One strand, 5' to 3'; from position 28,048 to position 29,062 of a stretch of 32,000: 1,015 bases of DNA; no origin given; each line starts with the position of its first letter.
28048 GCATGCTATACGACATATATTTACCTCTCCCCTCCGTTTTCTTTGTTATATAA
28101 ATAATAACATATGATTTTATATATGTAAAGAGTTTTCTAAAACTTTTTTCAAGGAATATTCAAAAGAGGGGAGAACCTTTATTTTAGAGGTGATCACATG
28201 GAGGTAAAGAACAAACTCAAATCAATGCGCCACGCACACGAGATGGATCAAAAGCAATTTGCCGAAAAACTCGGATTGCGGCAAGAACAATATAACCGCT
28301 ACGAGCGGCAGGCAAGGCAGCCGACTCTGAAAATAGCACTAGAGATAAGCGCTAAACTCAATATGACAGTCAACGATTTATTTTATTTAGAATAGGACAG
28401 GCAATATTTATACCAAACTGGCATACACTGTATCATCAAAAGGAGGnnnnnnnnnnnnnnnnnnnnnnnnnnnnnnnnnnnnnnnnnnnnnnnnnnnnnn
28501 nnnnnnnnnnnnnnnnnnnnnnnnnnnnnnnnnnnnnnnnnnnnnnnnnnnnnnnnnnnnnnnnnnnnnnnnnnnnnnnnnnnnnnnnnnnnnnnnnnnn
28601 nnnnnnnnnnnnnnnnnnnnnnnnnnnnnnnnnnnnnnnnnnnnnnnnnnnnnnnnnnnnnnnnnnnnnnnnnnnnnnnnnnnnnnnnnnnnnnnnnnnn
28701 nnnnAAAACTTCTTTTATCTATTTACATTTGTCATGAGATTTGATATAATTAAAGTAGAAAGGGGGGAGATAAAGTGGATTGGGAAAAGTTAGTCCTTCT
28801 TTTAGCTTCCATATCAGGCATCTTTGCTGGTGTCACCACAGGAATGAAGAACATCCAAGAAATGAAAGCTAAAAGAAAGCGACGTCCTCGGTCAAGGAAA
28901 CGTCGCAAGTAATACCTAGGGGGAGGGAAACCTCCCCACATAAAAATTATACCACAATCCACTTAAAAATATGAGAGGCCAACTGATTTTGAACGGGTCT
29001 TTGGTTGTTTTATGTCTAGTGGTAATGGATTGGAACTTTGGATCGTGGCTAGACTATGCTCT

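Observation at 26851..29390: Compact, enzyme-free cassette of regulators and membrane peptides at the prophage terminus, a candidate undescribed module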

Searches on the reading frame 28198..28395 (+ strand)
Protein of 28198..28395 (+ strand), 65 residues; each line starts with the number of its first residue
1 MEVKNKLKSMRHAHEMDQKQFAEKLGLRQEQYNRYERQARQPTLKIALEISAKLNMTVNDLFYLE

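Call 4: search_protein_families(library=pfam, max_evalue=0.1, proteins=[window:28198-28395:+])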
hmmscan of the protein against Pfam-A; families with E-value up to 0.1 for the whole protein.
window:28198-28395:+ (65 aa): 9 families
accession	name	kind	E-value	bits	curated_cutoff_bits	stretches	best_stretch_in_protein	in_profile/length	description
PF01381.28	HTH_3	-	1e-10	41.9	23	1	7-60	1-54/55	Helix-turn-helix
PF13443.12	HTH_26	-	9e-06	26.3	22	1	6-64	1-60/63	Cro/C1-type HTH DNA-binding domain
PF13560.12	HTH_31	-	6.8e-05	23.5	27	1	7-44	6-44/64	Helix-turn-helix domain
PF12844.13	HTH_19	-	0.00019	21.7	30.2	1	6-61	3-58/64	Helix-turn-helix domain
PF22495.2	HTH_92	-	0.0033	17.1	27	1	9-42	2-35/45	RsaL-like HTH domain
PF24852.1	DUF7726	-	0.006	17.1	26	1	2-36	9-43/73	Domain of unknown function (DUF7726)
PF00531.28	Death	-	0.068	13.7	22.6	1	15-45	13-48/86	Death domain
PF15731.11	MqsA_antitoxin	-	0.075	13.6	30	1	6-46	73-113/131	Antitoxin component of bacterial toxin-antitoxin system, MqsA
PF24490.1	DUF7585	-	0.091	12.8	27.4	1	15-64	122-171/193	Domain of unknown function (DUF7585)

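Call 7: search_protein_families(library=phrogs, max_evalue=0.01, proteins=[window:28198-28395:+])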
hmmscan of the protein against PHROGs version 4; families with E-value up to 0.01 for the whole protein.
window:28198-28395:+ (65 aa): 17 families
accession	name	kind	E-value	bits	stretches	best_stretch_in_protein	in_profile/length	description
phrog_8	-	transcription regulation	9.5e-09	36.1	1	1-62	75-136/346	transcriptional regulator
phrog_1373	-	transcription regulation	1.3e-08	36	1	2-59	63-120/166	transcriptional regulator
phrog_3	-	transcription regulation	3e-08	34.9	1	1-64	87-148/430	transcriptional repressor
phrog_4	-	transcription regulation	2.5e-07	31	1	1-63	135-193/400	transcriptional repressor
phrog_2439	-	transcription regulation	5.6e-07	29.7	1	5-59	10-64/367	transcriptional regulator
phrog_2328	-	transcription regulation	1e-06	29.6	1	4-62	17-75/128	transcriptional repressor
phrog_147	-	transcription regulation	5.8e-06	27.6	1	1-51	3-54/100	transcriptional regulator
phrog_7241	-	transcription regulation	6.7e-06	27.2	1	5-61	64-120/122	transcriptional regulator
phrog_2967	-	transcription regulation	8e-06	26.6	1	4-64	12-72/225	transcriptional regulator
phrog_2104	-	unknown function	1.5e-05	26.1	1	5-45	42-82/103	-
phrog_1124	-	transcription regulation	0.00098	19.7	1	3-55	9-60/177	transcriptional regulator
phrog_25914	-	DNA, RNA and nucleotide metabolism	0.0018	19.3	1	5-64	28-87/96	HTH DNA binding protein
phrog_7950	-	transcription regulation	0.0018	19.3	1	4-41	9-49/68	transcriptional repressor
phrog_6962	-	unknown function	0.0019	19.5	1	7-49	6-48/73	-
phrog_2339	-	DNA, RNA and nucleotide metabolism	0.0024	18.9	1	3-41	26-64/98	HTH DNA binding protein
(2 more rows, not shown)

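Call 8: search_protein_families(library=padloc, max_evalue=0.01, proteins=[window:28198-28395:+])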
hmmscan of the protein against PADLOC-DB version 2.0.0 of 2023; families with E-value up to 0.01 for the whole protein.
window:28198-28395:+ (65 aa): 11 families
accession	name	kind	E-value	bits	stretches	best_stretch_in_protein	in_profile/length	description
PDLC02926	HTH_VI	-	1.1e-10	39.6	1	4-64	3-63/92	-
PDLC03954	RmrA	-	5.9e-07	26.7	1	5-59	13-67/380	-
PDLC03947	RmrA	-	1.7e-05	21.9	1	4-59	13-68/383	-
PDLC04142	capH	-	1.8e-05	23.7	1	4-61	8-65/103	capH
PDLC03949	RmrA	-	3e-05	21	1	4-59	4-59/363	-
PDLC03952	RmrA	-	4.6e-05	20.4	1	5-58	25-78/395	-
PDLC03945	RmrA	-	0.00015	19.1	1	5-58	5-58/394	-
PDLC03665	Control_protein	-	0.00028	19.1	1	5-61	11-68/77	control protein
PDLC03671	Control_protein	-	0.00035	18.7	1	5-61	17-73/84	control protein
PDLC03944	RmrA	-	0.00096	16.3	1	5-58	9-62/384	-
PDLC03951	RmrA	-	0.0029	14.6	1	5-59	11-65/400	-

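Call 9: search_protein_families(library=ncbifam, max_evalue=0.01, proteins=[window:28198-28395:+])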
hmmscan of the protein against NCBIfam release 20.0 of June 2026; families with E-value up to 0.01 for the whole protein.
window:28198-28395:+ (65 aa): 9 families
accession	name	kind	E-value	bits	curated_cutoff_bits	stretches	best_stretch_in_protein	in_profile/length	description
NF041951.1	phage_RstR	subfamily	6.1e-14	52.2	80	1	1-61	1-61/108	RstR family transcriptional repressor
TIGR03830.1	CxxCG_CxxCG_HTH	subfamily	9.8e-06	25.4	61.8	1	4-44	67-107/127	type II TA system antitoxin MqsA family protein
NF047948.1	male_kill_WMK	equivalog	2.1e-05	24.1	300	1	2-62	5-65/300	WO male-killing family protein Wmk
NF007271.0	PRK09726.1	equivalog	0.00011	22.2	79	1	3-57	13-69/88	type II toxin-antitoxin system antitoxin HipB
NF041575.1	antitoxPezA_Strep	equivalog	0.00011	22.2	290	1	5-60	4-59/158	type II toxin-antitoxin system antitoxin PezA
NF052239.1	antitox_spr1629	equivalog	0.00017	20.8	335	1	5-57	5-57/377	spr1629 family repressor/antitoxin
NF003162.0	PRK04140.1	equivalog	0.00021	20.5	263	1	5-58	129-182/317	transcriptional regulator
TIGR00270.2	TIGR00270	equivalog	0.00046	20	110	1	5-57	78-130/159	multiprotein bridging factor aMBF1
TIGR02937.1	sigma70-ECF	superfamily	0.0085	15.7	42.9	1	9-41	127-159/165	sigma-70 family RNA polymerase sigma factor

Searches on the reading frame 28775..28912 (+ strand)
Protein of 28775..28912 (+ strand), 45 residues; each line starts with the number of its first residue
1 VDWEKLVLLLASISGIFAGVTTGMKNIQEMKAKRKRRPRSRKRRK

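Call 4: search_protein_families(library=pfam, max_evalue=0.1, proteins=[window:28775-28912:+])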
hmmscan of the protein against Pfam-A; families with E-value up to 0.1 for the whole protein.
window:28775-28912:+ (45 aa): 1 family
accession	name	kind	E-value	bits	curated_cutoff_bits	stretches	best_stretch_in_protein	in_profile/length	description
PF01595.25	CNNM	-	0.078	13.1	28.4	1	7-42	3-38/181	Cyclin M transmembrane N-terminal domain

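Call 7: search_protein_families(library=phrogs, max_evalue=0.01, proteins=[window:28775-28912:+])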
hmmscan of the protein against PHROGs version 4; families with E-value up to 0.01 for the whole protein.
window:28775-28912:+ (45 aa): 0 families

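Call 8: search_protein_families(library=padloc, max_evalue=0.01, proteins=[window:28775-28912:+])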
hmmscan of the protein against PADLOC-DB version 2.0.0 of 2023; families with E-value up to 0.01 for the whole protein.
window:28775-28912:+ (45 aa): 0 families

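Call 9: search_protein_families(library=ncbifam, max_evalue=0.01, proteins=[window:28775-28912:+])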
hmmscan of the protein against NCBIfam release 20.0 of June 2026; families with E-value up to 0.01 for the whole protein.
window:28775-28912:+ (45 aa): 0 families

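Call 120: list_cluster_members(proteins=[window:28775-28909:+, window:28971-29123:+, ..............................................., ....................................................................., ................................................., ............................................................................, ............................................])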
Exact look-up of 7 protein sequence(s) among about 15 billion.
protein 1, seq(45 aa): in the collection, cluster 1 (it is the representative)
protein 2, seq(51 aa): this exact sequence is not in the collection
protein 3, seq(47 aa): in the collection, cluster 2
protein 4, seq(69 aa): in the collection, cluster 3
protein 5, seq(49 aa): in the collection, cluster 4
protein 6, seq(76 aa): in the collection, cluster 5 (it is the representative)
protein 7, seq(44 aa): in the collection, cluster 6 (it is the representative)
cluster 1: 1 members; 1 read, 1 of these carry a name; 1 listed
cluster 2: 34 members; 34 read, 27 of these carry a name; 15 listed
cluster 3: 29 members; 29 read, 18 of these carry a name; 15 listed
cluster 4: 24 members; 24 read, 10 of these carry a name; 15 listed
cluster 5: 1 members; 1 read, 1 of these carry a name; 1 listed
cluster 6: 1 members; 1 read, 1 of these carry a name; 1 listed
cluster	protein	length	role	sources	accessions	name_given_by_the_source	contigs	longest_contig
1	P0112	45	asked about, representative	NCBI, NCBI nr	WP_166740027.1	hypothetical protein [Halalkalibacterium halodurans]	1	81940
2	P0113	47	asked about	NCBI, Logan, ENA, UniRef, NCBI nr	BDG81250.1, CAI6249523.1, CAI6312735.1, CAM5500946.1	hypothetical protein ABZM97_15780 [Bacillus vallismortis] | Uncharacterized protein n=1 Tax=Bacillus halotolerans TaxID=260554 RepID=A0ABY7HXN2_9BACI | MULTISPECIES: hypothetical protein [Bacillus]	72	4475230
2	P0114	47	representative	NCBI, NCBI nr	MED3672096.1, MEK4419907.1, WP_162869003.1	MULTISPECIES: hypothetical protein [Bacillus] | hypothetical protein [Bacillus subtilis]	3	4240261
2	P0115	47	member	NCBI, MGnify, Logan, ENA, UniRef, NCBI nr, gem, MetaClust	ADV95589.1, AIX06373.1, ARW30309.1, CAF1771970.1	hypothetical protein ACMXZI_17490 [Bacillus subtilis] | CR=1 FL=1 | Uncharacterized protein n=3 Tax=Bacillus subtilis TaxID=1423 RepID=A0AAX3RRH2_BACIU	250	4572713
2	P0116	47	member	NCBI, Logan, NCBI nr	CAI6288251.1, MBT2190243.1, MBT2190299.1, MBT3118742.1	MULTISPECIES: hypothetical protein [Bacillus] | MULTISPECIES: hypothetical protein [Bacillus subtilis group]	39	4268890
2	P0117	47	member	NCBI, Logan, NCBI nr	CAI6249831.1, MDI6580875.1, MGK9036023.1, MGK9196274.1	hypothetical protein M1D45_06730 [Bacillus sp. SA116] | hypothetical protein [Bacillus subtilis]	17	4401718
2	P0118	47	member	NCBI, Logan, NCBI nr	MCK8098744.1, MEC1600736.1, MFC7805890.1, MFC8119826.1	hypothetical protein ACFRGK_17105 [Bacillus subtilis] | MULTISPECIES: hypothetical protein [Bacillus]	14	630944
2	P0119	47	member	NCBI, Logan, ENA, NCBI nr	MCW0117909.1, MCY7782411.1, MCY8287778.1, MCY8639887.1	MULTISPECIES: hypothetical protein [Bacillus]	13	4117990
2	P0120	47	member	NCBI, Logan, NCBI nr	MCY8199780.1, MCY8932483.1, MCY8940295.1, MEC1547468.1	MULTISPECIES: hypothetical protein [Bacillus]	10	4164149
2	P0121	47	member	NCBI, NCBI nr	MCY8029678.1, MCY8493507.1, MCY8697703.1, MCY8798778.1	hypothetical protein MOB47_09305 [Bacillus inaquosorum] | hypothetical protein [Bacillus inaquosorum]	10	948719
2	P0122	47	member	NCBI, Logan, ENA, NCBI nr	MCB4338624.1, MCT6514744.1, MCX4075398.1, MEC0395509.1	hypothetical protein OQZ55_03950 [Bacillus subtilis] | hypothetical protein [Bacillus subtilis]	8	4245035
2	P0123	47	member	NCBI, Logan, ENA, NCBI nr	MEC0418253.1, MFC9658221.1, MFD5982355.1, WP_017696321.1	hypothetical protein ACFVIX_21210 [Bacillus subtilis] | hypothetical protein [Bacillus subtilis]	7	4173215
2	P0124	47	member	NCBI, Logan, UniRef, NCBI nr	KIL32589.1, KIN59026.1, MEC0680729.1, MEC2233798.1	hypothetical protein P8871_18535 [Bacillus inaquosorum] | Uncharacterized protein n=1 Tax=Bacillus subtilis subsp. subtilis TaxID=135461 ... | hypothetical protein [Bacillus subtilis]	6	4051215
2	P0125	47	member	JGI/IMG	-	hypothetical protein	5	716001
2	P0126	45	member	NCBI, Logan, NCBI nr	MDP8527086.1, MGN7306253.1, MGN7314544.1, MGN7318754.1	hypothetical protein [Bacillus subtilis]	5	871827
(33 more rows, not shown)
